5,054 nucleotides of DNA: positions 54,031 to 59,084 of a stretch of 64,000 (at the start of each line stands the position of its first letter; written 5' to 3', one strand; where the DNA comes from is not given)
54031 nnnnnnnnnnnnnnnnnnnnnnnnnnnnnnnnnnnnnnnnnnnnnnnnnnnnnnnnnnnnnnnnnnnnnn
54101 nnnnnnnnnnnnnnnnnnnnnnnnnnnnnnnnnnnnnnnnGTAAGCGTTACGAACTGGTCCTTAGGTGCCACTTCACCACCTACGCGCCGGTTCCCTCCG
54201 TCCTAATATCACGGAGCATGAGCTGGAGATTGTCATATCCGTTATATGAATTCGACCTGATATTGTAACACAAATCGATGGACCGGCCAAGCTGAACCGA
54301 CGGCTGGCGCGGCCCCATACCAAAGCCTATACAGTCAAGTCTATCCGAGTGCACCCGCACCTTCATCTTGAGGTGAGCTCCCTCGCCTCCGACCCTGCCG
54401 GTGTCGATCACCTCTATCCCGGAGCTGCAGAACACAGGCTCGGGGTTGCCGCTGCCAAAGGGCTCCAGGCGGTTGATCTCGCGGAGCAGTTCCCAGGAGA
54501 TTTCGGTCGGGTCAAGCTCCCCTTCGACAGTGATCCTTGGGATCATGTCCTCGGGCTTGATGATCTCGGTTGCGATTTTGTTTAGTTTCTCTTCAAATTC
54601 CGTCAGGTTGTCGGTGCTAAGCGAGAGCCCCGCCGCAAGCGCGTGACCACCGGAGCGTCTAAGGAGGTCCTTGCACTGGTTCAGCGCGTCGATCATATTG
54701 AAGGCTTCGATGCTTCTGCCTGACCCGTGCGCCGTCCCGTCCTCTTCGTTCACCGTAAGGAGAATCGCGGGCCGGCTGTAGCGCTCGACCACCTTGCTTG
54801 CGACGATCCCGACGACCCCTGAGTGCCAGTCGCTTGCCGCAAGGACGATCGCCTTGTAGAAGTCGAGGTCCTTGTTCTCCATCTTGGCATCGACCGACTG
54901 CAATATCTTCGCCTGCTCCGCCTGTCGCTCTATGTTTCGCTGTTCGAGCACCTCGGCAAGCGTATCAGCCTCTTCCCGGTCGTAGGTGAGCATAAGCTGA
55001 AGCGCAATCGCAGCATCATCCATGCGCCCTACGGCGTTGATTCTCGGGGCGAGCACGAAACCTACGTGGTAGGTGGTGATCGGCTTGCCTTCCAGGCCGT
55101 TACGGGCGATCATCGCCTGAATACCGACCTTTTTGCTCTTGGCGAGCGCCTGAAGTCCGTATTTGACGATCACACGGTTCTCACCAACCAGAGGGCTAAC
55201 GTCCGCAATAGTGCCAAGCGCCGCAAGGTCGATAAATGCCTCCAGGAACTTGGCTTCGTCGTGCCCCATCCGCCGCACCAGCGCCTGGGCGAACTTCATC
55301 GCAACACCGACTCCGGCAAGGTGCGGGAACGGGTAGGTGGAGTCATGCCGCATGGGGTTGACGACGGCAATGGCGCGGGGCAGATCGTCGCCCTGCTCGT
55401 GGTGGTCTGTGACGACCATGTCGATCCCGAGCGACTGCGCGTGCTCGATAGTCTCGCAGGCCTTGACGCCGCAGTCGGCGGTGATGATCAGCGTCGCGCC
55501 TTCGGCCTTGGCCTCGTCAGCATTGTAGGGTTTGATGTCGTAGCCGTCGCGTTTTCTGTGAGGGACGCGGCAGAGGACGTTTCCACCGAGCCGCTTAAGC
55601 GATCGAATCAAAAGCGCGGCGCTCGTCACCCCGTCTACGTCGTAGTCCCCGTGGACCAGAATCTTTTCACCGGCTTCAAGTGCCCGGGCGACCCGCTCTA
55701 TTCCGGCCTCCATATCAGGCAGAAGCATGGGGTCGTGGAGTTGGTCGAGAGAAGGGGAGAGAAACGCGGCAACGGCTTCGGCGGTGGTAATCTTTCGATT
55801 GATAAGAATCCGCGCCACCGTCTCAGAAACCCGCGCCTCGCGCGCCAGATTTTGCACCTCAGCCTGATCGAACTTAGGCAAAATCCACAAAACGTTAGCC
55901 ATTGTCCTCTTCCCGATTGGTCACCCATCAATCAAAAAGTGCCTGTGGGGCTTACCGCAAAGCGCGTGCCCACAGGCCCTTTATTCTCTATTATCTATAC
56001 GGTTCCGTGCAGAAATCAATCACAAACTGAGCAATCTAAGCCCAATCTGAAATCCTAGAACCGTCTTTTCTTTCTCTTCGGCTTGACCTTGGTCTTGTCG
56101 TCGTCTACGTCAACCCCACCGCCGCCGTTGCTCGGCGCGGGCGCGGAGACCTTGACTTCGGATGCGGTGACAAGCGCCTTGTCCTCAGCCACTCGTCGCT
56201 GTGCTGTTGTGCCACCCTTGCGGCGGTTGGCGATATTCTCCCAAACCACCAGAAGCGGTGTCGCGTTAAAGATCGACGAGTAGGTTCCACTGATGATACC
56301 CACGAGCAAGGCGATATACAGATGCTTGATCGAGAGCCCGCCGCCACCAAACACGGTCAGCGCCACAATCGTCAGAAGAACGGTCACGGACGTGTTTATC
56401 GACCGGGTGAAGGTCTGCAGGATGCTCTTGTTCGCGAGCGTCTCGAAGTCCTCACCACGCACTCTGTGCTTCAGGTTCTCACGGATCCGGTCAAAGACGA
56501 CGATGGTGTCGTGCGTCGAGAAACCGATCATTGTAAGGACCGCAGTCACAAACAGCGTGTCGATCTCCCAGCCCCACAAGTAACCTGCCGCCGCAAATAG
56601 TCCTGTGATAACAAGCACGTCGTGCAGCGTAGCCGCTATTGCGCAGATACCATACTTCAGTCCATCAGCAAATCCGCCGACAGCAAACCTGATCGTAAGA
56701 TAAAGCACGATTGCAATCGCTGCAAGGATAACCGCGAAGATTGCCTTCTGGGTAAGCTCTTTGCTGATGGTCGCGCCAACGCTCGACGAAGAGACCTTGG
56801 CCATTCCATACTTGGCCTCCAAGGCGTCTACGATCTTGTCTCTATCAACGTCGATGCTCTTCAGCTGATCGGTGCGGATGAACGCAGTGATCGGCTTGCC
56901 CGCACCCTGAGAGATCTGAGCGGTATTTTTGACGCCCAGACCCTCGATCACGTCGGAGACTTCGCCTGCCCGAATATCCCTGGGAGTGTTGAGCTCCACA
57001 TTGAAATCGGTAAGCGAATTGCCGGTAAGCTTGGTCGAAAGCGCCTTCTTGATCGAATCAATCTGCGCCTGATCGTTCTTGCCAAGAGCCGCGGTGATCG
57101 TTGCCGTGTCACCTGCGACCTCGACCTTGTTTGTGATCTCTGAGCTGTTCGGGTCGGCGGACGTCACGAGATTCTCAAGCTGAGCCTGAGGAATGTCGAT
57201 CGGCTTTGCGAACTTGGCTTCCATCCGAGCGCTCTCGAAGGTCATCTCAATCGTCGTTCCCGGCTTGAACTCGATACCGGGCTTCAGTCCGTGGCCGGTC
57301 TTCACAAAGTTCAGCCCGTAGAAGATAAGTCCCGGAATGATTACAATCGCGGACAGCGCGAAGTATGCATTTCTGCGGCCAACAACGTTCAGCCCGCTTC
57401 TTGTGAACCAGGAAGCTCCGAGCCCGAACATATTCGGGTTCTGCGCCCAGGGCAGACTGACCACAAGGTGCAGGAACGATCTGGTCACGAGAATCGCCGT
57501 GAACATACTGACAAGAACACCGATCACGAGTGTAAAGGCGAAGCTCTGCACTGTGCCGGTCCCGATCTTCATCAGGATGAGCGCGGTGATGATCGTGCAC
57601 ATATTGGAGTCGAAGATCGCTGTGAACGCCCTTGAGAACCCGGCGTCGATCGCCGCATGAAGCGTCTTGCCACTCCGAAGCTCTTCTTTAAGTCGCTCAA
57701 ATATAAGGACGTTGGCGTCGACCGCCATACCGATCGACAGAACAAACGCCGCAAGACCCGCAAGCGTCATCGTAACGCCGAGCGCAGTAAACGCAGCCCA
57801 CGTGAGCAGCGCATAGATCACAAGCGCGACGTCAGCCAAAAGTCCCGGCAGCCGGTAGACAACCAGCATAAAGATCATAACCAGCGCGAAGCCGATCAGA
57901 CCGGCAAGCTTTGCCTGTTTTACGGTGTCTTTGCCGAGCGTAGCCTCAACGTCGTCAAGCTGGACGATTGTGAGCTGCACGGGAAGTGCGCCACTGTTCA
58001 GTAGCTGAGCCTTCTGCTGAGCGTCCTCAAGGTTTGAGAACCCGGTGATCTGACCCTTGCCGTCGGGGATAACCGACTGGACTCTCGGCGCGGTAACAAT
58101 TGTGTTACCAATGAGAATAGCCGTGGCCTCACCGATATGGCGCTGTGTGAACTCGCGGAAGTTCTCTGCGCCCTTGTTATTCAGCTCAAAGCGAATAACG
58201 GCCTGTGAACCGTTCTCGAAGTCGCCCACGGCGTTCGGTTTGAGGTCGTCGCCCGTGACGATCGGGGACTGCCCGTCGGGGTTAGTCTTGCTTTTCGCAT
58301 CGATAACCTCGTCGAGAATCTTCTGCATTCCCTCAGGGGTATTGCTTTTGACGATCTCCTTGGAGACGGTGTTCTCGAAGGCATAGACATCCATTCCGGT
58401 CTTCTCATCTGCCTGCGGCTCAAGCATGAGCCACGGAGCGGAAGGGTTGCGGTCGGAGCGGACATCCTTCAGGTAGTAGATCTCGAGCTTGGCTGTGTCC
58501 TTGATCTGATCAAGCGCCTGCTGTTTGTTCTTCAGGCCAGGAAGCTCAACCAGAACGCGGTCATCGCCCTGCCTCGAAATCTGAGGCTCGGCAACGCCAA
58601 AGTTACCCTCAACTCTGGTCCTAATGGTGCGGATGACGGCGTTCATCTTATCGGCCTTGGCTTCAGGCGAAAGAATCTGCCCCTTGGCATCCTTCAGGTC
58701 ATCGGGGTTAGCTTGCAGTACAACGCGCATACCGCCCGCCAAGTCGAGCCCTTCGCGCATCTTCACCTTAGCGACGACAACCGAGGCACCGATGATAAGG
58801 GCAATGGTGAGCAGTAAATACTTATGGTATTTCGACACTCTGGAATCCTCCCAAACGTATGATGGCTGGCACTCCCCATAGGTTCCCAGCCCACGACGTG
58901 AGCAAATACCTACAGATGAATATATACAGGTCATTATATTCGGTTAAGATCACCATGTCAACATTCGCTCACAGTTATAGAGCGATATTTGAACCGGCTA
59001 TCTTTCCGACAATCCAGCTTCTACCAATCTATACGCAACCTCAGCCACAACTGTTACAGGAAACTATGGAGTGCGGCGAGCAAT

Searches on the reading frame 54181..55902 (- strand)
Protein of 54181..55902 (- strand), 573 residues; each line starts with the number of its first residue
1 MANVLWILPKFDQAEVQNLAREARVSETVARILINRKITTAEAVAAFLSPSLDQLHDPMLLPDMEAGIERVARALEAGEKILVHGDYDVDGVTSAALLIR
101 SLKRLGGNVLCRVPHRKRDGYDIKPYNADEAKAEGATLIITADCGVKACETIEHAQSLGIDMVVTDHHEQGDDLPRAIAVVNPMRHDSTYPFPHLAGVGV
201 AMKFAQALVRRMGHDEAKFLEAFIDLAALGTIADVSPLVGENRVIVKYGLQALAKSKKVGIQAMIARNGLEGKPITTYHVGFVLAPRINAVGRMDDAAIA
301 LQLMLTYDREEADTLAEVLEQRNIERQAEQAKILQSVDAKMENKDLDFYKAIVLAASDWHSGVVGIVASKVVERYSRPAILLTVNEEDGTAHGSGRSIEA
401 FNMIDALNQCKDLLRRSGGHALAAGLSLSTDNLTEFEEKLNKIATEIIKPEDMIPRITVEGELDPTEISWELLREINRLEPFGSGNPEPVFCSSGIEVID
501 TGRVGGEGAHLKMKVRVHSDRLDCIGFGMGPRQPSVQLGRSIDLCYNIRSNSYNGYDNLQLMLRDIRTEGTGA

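Call 39: search_protein_families(library=pfam, proteins=[window:54181-55902:-], max_evalue=0.001)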
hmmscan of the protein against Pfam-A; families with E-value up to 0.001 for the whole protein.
window:54181-55902:- (573 aa): 3 families
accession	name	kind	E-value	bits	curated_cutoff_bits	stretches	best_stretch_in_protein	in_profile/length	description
PF17768.7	RecJ_OB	-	6e-30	103.9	27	1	460-565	2-107/107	RecJ OB domain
PF01368.27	DHH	-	3.3e-25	89.2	28.1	1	80-231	1-125/125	DHH family, N-terminal domain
PF02272.25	DHHA1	-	4.1e-16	59.7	25.9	1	350-444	3-100/102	DHHA1 domain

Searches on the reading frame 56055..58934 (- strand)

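Call 39: search_protein_families(library=pfam, proteins=[window:56055-58934:-], max_evalue=0.001)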
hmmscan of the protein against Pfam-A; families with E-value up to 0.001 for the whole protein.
window:56055-58934:- (959 aa): 5 families
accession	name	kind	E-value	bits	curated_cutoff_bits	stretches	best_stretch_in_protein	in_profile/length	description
PF02355.23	SecD_SecF_C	-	1e-63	214.6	20.5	2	711-899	13-187/189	Protein export membrane protein SecD/SecF, C-terminal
PF22599.2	SecDF_P1_head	-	1.5e-21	76.9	27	1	222-319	17-114/114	SecDF, P1 head subdomain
PF21760.3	SecD_1st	-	2.8e-18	65.6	27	1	97-153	1-56/60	Protein translocase subunit SecDF, P1 domain, N-terminal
PF03176.21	MMPL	-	5.6e-10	39.1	20.5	1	338-494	142-305/333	MMPL family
PF07549.19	Sec_GG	-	1.3e-08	34.5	20.3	0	548-568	6-26/28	SecD/SecF GG Motif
